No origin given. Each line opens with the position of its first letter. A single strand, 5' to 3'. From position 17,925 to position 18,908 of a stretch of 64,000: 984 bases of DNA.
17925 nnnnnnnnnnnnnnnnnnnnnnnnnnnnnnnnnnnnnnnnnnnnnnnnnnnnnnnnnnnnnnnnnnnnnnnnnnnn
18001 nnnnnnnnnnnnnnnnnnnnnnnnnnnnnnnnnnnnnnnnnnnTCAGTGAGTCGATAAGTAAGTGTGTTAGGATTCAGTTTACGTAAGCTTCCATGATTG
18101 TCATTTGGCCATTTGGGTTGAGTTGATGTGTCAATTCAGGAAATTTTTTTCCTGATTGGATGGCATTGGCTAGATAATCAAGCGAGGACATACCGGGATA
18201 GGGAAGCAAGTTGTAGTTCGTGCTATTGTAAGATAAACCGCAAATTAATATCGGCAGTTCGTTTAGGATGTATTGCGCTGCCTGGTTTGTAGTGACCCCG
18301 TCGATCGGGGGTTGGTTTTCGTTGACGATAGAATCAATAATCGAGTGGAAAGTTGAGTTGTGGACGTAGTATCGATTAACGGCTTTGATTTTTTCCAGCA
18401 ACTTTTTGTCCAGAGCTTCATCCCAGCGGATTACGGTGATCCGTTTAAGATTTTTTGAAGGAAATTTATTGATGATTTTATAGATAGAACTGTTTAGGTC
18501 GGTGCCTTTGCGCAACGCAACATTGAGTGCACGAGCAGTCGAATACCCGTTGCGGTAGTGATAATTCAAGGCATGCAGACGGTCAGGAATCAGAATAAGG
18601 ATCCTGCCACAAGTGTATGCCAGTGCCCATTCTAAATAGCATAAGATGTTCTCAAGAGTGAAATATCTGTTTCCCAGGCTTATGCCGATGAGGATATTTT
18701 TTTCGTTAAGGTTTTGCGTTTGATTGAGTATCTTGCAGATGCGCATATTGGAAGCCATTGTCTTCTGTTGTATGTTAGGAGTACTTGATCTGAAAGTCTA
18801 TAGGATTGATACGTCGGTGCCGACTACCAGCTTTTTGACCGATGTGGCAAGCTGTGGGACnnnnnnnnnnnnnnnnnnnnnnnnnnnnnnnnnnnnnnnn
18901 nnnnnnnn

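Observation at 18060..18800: Cyclodipeptide synthase gene alone in an AT-rich islet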

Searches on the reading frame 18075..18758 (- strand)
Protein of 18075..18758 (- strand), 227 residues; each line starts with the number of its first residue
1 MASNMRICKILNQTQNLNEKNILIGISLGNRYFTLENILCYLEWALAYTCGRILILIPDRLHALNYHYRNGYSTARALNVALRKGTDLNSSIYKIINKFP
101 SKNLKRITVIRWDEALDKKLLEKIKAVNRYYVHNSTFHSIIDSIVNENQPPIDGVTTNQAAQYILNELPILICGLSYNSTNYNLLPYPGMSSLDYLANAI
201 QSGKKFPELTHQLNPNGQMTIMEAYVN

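Call 3: search_protein_families(library=pfam, proteins=[window:18075-18758:-], max_evalue=1)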
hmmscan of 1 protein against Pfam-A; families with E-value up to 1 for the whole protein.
window:18075-18758:- (227 aa): 2 families
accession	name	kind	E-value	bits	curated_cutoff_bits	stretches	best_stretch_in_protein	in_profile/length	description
PF16715.11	CDPS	-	4.1e-09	36.9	27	1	21-172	19-175/220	Cyclodipeptide synthase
PF24207.1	DUF7430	-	0.14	12.6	27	0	89-121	35-67/73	Family of unknown function (DUF7430)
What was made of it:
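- On Cyclodipeptide synthase family (Pfam PF16715, NCBIfam TIGR04539): PF16715 scores 36.9 bits against a cut-off of 27 (call 3).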

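Call 4: search_protein_families(library=ncbifam, proteins=[window:18075-18758:-], max_evalue=1)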
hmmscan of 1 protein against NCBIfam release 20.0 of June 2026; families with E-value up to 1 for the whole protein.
window:18075-18758:- (227 aa): 2 families
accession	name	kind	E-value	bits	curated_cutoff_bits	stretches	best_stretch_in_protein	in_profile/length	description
TIGR04539.1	tRNA_cyclodipep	subfamily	6.7e-17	61.8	45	1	20-190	18-193/220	tRNA-dependent cyclodipeptide synthase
NF052540.1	CydityrSynMycb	equivalog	0.013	15.1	300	1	18-145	18-143/223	cyclodityrosine synthase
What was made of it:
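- On Cyclodipeptide synthase family (Pfam PF16715, NCBIfam TIGR04539): TIGR04539 scores 61.8 bits against a cut-off of 45 (call 4).
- Closest known: YvmC. Different: The NCBIfam cyclodityrosine synthase model scores 15 bits against a cut-off of 300 (call 4).
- Both curated profile cut-offs are passed (calls 3, 4).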

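Call 5: search_solved_structures(query=window:18075-18758:-, max_evalue=1, show_alignments=3)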
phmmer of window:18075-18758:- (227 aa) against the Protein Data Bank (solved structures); distinct sequences matched with E-value up to 1: 11.
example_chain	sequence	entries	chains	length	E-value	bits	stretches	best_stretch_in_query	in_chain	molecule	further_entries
7qat_A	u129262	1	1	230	1e-23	87.5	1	16-217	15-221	Cyclodipeptide synthase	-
7qaq_A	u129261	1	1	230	2.4e-23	86.3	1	16-217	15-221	Cyclodipeptide synthase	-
7qay_A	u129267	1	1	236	2.6e-23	86.2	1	16-217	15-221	Cyclodipeptide synthase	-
7qaw_A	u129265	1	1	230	2.7e-23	86.1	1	16-217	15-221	Cyclodipeptide synthase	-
7qb8_A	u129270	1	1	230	4.6e-23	85.4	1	16-217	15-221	Cyclodipeptide synthase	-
7qax_A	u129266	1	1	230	1.2e-22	84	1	16-217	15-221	Cyclodipeptide synthase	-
7qau_A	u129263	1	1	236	2.9e-22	82.8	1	16-217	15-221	Cyclodipeptide synthase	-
9gun_A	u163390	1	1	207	2.7e-06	30.6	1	23-143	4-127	Cyclodipeptide synthase from Porphyromonas gingivalis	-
31ee_A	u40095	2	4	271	2.9e-05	27.2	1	38-188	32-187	Cyclodipeptide synthase (FoCDPS) | Cyclodipeptide synthase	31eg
9j61_A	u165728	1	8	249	0.18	14.8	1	22-197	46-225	Cyclodipeptide synthase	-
3oqv_A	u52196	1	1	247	0.25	14.3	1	20-46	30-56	AlbC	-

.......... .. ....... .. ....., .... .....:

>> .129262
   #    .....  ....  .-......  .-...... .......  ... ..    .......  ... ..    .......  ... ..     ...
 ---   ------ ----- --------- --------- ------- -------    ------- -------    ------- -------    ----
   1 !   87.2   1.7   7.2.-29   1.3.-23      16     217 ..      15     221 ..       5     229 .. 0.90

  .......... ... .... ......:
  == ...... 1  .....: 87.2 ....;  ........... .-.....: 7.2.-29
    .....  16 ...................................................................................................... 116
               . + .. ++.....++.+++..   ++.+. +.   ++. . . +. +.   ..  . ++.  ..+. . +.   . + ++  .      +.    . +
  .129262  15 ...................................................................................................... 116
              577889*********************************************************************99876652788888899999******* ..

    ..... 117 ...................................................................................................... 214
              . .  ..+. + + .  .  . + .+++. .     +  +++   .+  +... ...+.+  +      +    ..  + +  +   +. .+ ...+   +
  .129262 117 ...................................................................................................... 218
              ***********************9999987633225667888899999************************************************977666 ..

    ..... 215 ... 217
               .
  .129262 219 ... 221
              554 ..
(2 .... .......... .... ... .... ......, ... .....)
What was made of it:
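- Closest known: AlbC. Different: The two share only about 20% identity, and the sequence match is not significant (E=0.25 over 27 residues, call 5).
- Checked: By sequence, AlbC matches only 27 residues at E=0.25 and YvmC not at all (call 5).
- The best solved relative is ParcuCDPS at E=1e-23 (call 5).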

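Call 7: find_homologous_proteins(query=window:18075-18758:-, max_evalue=0.001)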
Query window:18075-18758:- (227 aa): 13 proteins with E <= 0.001 among 440 candidates.
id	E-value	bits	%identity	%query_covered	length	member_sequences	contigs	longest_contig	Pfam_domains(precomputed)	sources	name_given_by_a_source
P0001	2.1e-144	497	100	98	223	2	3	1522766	PF16715.12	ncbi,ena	-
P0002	1.1e-43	168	42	98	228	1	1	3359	PF16715.12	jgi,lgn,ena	-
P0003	1.8e-43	167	40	99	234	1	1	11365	PF16715.12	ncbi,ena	-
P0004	7.9e-43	165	41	98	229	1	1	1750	PF16715.12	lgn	-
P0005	2.0e-42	163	41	98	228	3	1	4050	PF16715.12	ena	-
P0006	5.0e-42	162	41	98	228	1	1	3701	PF16715.12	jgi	jgi:tRNA-dependent cyclodipeptide synthase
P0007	4.3e-41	159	41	98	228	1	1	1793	PF16715.12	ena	-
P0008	1.0e-40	158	39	91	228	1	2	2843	PF16715.12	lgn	-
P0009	5.8e-40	155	39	98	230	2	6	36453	PF16715.12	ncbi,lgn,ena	-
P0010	3.7e-38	150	40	91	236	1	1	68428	PF16715.12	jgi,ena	-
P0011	1.8e-37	147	39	93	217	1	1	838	PF16715.12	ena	-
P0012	7.2e-33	132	36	98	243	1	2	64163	PF16715.12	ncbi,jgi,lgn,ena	-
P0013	1.7e-31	128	37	90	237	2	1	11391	PF16715.12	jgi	-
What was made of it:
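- It is found in a single lineage (call 7).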

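Call 9: find_encoding_contigs(protein=P0001, flank=10000, max_places=6)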
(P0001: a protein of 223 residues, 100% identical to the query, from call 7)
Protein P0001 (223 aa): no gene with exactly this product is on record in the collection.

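Call 10: list_cluster_members(proteins=[P0001, P0003, P0009, P0012])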
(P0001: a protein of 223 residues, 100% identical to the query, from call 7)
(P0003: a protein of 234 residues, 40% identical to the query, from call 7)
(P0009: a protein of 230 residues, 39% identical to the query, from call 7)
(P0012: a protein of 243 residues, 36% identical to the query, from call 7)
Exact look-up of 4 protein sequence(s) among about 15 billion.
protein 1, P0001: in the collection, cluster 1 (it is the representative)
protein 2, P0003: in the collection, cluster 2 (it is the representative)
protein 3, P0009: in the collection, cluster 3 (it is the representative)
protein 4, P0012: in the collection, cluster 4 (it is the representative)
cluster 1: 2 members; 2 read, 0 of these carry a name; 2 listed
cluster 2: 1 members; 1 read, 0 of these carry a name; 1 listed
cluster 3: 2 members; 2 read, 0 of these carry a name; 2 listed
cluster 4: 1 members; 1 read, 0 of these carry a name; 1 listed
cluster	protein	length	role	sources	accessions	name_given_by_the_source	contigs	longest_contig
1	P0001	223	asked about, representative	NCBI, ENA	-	-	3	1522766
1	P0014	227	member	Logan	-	-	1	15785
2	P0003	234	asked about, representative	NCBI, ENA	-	-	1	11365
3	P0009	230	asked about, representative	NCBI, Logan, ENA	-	-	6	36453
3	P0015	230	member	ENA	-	-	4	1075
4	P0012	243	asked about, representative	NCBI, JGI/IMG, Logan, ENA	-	-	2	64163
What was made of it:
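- Tried and rejected: Look-up of the 223-aa database entry P0001 found no encoding contig (call 9), and cluster members carried no names (call 10).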

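Call 13: find_related_loci(query=A1, collection=genome_contigs, flank=10000)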
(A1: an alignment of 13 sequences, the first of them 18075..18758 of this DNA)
Query A1 (227 aa) in genome_contigs; peptide patterns used: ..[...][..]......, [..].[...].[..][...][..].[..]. (x = any residue, [..] = any of these).
58 stretches matched a pattern; 40 encode a relative of the query (tblastn E <= 1e-3); 40 distinct loci.
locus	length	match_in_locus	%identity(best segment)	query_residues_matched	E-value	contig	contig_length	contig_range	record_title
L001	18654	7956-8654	40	3-227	2e-54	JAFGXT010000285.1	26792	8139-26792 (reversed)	MAG: Victivallales bacterium isolate ZodW_Metabat.56 k87_16275402, whole genome shotgun sequence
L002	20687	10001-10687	38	4-227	7e-50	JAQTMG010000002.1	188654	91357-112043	MAG: Patescibacteria group bacterium isolate STA_35 NODE_158_length_188654_cov_4.957608_Sandtown_A, whole genome shotgun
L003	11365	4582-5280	40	3-227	2e-49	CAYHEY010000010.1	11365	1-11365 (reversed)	MAG TPA_asm: Candidatus Woesearchaeota archaeon isolate ERP119705_co12_128 genome assembly, contig: NODE_6897_length_113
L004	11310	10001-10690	37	4-227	3e-47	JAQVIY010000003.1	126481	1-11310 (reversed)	MAG: Candidatus Paceibacterota bacterium isolate STE_50 NODE_184_length_126481_cov_11.870950_Sandtown_E, whole genome sh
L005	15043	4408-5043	42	21-227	2e-47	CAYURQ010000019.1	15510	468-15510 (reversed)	MAG TPA_asm: Candidatus Woesearchaeota archaeon isolate SRP141376_co3_436 genome assembly, contig: NODE_10400_length_155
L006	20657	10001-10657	39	5-219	1e-46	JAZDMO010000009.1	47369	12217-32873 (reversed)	MAG: Patescibacteria group bacterium isolate MEGAHIT-group-0.66 k141_12954106, whole genome shotgun sequence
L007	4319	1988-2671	39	5-227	3e-46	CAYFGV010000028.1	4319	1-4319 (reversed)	MAG TPA_asm: Candidatus Woesearchaeota archaeon isolate ERP003628_co1_282 genome assembly, contig: NODE_20718_length_431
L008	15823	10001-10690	41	5-226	9e-46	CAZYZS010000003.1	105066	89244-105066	MAG TPA_asm: Candidatus Woesearchaeota archaeon isolate binchicken_co234_229 genome assembly, contig: NODE_30_length_105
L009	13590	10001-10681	36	5-225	1e-45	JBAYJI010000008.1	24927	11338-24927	MAG: Candidatus Paceibacterota bacterium isolate SO_2016_GW1_52 scaffold03495_OW334_2016, whole genome shotgun sequence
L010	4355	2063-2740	38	5-225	3e-45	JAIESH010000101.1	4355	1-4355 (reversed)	MAG: Candidatus Gracilibacteria bacterium isolate co.spades.METABAT.2.5kb_008 c_000000392563, whole genome shotgun seque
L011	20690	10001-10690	40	5-226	5e-45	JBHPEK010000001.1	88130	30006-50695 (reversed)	Patescibacteria group bacterium isolate SAG AM-311-F06 NODE_1_length_88130_cov_32.720772, whole genome shotgun sequence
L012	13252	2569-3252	35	4-226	1e-44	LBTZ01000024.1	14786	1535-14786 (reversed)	MAG: Parcubacteria group bacterium GW2011_GWD2_38_11 US70_C0024, whole genome shotgun sequence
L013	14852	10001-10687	37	5-227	4e-44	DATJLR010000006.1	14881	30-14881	MAG TPA_asm: Candidatus Paceibacterota bacterium isolate SMAG_U14814 k141_2720250, whole genome shotgun sequence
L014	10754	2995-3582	39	19-209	7e-44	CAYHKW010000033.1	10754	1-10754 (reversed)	MAG TPA_asm: uncultured Gammaproteobacteria bacterium isolate ERP119705_co13_484 genome assembly, contig: NODE_7718_leng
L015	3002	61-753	36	5-227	1e-43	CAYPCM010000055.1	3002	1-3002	MAG TPA_asm: uncultured Candidatus Saccharibacteria bacterium isolate SRP269290_co2_445 genome assembly, contig: NODE_55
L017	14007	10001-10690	36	5-227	4e-42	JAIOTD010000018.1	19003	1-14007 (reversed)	MAG: archaeon isolate SMBSF61 bin_64_k127_106081, whole genome shotgun sequence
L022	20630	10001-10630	38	21-226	5e-38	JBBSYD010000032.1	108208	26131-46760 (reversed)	MAG: Nanoarchaeota archaeon isolate H43-bin227_1 H43_bin227_1_000000000032, whole genome shotgun sequence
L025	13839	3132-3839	33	4-227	4e-35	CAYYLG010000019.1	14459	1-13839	MAG TPA_asm: uncultured Candidatus Saccharibacteria bacterium isolate SRP135725_co1_52 genome assembly, contig: NODE_558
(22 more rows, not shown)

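Call 14: search_protein_representatives(protein=window:18075-18758:-)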
Query: 227 residues. Proteins with E-value up to 0.001 (for the whole library): 257; up to 1e-10: 145; up to 1e-30: 22. The best 150 are listed.
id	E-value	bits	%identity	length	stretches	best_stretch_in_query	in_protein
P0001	6.6e-145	496.8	100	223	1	5-227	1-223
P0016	9.4e-45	169.4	40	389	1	17-227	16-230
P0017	2.9e-42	161.3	40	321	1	13-222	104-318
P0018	6.5e-41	156.9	39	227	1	6-226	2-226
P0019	1.8e-40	155.4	43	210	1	23-226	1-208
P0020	1.4e-39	152.5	39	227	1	10-226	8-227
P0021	4.7e-39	150.8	39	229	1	18-226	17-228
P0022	6.3e-39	150.4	38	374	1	6-226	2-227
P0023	1.1e-38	149.6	38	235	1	16-212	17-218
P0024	6.0e-38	147.2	38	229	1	5-226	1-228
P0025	6.2e-38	147.1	39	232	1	5-226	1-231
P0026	1.9e-37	145.5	42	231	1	5-226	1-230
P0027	1.1e-36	143.0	37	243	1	18-226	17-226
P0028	1.1e-35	139.7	39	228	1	6-217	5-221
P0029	6.9e-35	137.2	38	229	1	18-225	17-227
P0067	1.9e-23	99.7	35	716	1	4-221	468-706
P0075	4.0e-22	95.4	31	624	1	20-218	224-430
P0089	1.5e-19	87.0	30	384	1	5-227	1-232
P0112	6.6e-16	75.1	31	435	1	18-215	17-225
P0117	2.8e-15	73.1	30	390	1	19-211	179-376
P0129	8.6e-14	68.2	33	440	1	16-224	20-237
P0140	7.2e-13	65.2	32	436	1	6-221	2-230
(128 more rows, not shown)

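Call 16: find_encoding_contigs(protein=window:18075-18758:-, flank=10000, max_places=6)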
Protein window:18075-18758:- (227 aa): 1 contig read that carries it; 1 place shown.
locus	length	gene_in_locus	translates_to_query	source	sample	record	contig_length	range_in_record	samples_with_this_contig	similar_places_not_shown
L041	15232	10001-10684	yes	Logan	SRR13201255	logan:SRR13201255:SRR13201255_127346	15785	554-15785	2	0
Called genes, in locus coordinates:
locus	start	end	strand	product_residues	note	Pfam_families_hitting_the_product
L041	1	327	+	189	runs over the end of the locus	PF04542:Sigma70_r2, PF08281:Sigma70_r4_2, PF04545:Sigma70_r4 (weak)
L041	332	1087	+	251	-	-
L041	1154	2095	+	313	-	PF17827:PrmC_N, PF00398:RrnaAD (faint), PF06325:PrmA (weak), PF05175:MTS, PF13847:Methyltransf_31, PF08241:Methyltransf_11 (weak), PF08242:Methyltransf_12, PF13649:Methyltransf_25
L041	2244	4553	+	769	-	PF00005:ABC_tran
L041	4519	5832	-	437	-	PF00275:EPSP_synthase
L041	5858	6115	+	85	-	-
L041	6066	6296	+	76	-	-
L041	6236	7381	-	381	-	PF11258:DUF3048, PF17479:DUF3048_C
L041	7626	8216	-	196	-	-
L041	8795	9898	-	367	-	PF01098:FTSW_RODA_SPOVE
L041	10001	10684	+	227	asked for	PF16715:CDPS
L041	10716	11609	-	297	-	-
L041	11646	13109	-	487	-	PF00391:PEP-utilizers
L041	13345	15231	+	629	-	?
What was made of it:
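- The same locus is recovered in a second assembly, L041 (call 16).
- Tried and rejected: A second assembly (Logan contig L041) has the identical locus (call 16), although it may derive from the same reads.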

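Call 36: predict_structure(alignment_id=A1)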
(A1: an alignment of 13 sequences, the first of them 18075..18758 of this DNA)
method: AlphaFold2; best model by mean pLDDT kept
length: 227 residues; sequences in the alignment: 13
mean_pLDDT: 89.6   pTM: 0.87
mean pLDDT of the five models: 89.6, 88.7, 88.7, 88.2, 81.5
residues with pLDDT >= 90: 157; 70-90: 55; 50-70: 13; < 50: 2
segments of 3 or more residues with pLDDT < 50: none
pLDDT, mean of each block of 10 residues (from residue 1): 77 77 90 92 91 95 82 90 95 96 95 93 97 96 83 73 92 93 92 93 93 85 90
secondary structure, 60 per line:
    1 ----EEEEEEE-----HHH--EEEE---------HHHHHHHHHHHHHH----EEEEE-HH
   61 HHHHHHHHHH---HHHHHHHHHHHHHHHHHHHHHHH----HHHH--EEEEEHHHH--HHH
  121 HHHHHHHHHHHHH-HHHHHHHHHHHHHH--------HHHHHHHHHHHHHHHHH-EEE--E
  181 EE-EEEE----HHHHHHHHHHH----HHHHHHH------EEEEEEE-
elements in order: E5-11 E22-25 H35-48 E53-57 H59-70 H74-96 H101-104 E107-111 H112-115 H118-133 H135-148 H157-173 E175-177 E180-182 E184-187 H192-202 H207-213 E220-226
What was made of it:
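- On Cyclodipeptide synthase family (Pfam PF16715, NCBIfam TIGR04539): The AF2 model has pLDDT 89.6 and pTM 0.87 (call 36).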

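Call 48: fold_search(model_id=the predicted structure, library=pdb)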
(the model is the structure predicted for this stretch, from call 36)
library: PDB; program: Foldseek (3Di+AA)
matches with E <= 10: 734; with E <= 0.001: 62
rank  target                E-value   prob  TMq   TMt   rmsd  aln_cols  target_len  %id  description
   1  7qaw                  8.8e-12  1.00  0.76  0.79   3.5       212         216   26  Crystal structure of a cyclodipeptide synthase from Parcubacteria bacterium RAAC4_OD1_1, Y189F mutant (released 2022-09-28)
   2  7qau                  8.8e-12  1.00  0.75  0.78   3.7       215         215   25  Crystal structure of a cyclodipeptide synthase from Parcubacteria bacterium RAAC4_OD1_1, D58N mutant (released 2022-09-28)
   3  7qaq                  1.1e-11  1.00  0.76  0.80   2.9       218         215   25  Crystal structure of a cyclodipeptide synthase from Parcubacteria bacterium RAAC4_OD1_1, E174A mutant (released 2022-09-28)
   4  7qat                  1.4e-11  1.00  0.73  0.77   3.2       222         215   25  Crystal structure of a cyclodipeptide synthase from Parcubacteria bacterium RAAC4_OD1_1, E174L (released 2022-09-28)
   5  7qb8                  2.1e-11  1.00  0.76  0.78   3.2       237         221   24  Crystal structure of a cyclodipeptide synthase from Parcubacteria bacterium RAAC4_OD1_1, WT form (released 2022-09-28)
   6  7qax                  3.1e-11  1.00  0.78  0.80   3.0       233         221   24  Crystal structure of a cyclodipeptide synthase from Parcubacteria bacterium RAAC4_OD1_1, E171Q mutant (released 2022-09-28)
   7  7qay                  1.5e-10  1.00  0.75  0.79   3.6       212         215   26  Crystal structure of a cyclodipeptide synthase from Parcubacteria bacterium RAAC4_OD1_1, Y55F mutant (released 2022-09-28)
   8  9j61_D                2.7e-10  1.00  0.75  0.80   3.2       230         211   16  Crystal structure of a cyclodipeptide synthase from Streptomyces sapporonensis (released 2024-12-04)
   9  9j61_A                3.6e-10  1.00  0.76  0.79   3.2       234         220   18  Crystal structure of a cyclodipeptide synthase from Streptomyces sapporonensis (released 2024-12-04)
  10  9j61_C                4.7e-10  1.00  0.77  0.81   3.1       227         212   17  Crystal structure of a cyclodipeptide synthase from Streptomyces sapporonensis (released 2024-12-04)
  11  9j61_E                5.0e-10  1.00  0.76  0.80   3.3       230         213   17  Crystal structure of a cyclodipeptide synthase from Streptomyces sapporonensis (released 2024-12-04)
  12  9j61_B                1.1e-09  1.00  0.77  0.77   3.3       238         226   17  Crystal structure of a cyclodipeptide synthase from Streptomyces sapporonensis (released 2024-12-04)
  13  9j61_H                1.5e-09  1.00  0.77  0.82   3.0       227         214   18  Crystal structure of a cyclodipeptide synthase from Streptomyces sapporonensis (released 2024-12-04)
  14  5ocd_H                9.8e-09  1.00  0.65  0.65   4.2       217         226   16  structure of a CDPS from Fluoribacter dumoffii (released 2018-08-01)
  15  5ocd_F                1.4e-08  1.00  0.65  0.67   4.2       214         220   16  structure of a CDPS from Fluoribacter dumoffii (released 2018-08-01)
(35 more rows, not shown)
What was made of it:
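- On Cyclodipeptide synthase family (Pfam PF16715, NCBIfam TIGR04539): The 50 Foldseek PDB matches listed are all CDPSs, with TM up to 0.80 (call 48).
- Closest known: YvmC. Same: The fold is the same (TM 0.68-0.71, call 48), and the chemistry is tRNA-dependent.
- The AF2 model has pLDDT 89.6 (call 36), and the 50 matches listed for the fold search are all CDPSs (call 48).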
